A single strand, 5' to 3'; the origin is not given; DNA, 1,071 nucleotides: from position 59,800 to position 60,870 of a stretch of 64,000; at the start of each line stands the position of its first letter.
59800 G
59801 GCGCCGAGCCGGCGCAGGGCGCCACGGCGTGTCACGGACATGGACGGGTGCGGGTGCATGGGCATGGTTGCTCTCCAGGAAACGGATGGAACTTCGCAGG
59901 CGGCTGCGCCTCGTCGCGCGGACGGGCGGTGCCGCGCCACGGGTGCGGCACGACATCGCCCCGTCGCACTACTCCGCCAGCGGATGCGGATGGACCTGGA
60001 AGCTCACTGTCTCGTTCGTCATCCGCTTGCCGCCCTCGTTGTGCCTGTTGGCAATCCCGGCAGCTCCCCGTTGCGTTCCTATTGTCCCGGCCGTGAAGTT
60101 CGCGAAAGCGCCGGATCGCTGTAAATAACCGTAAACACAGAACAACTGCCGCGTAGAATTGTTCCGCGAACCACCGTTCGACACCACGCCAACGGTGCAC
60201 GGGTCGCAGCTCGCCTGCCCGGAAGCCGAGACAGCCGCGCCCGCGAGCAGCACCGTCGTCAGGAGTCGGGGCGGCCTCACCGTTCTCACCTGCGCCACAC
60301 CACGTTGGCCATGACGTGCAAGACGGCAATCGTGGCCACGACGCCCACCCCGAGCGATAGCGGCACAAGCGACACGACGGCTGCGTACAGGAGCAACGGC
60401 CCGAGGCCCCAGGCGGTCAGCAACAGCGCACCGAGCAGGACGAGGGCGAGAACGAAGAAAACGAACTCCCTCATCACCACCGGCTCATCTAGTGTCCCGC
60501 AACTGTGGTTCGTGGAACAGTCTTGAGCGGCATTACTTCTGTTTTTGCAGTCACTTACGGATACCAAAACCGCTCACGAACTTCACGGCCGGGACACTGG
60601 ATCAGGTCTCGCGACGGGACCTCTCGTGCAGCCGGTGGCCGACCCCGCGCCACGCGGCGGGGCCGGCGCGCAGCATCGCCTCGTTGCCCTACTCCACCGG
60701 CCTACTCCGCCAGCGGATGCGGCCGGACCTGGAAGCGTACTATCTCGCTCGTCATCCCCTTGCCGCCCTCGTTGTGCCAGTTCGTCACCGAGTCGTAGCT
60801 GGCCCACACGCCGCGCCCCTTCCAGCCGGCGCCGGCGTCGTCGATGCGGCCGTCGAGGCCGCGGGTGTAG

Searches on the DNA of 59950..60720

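Call 39: search_rna_families(source=window, start=59950, end=60720, threshold=evalue, max_evalue=5)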
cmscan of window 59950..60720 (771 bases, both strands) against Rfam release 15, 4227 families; matches with E-value up to 5: 0.
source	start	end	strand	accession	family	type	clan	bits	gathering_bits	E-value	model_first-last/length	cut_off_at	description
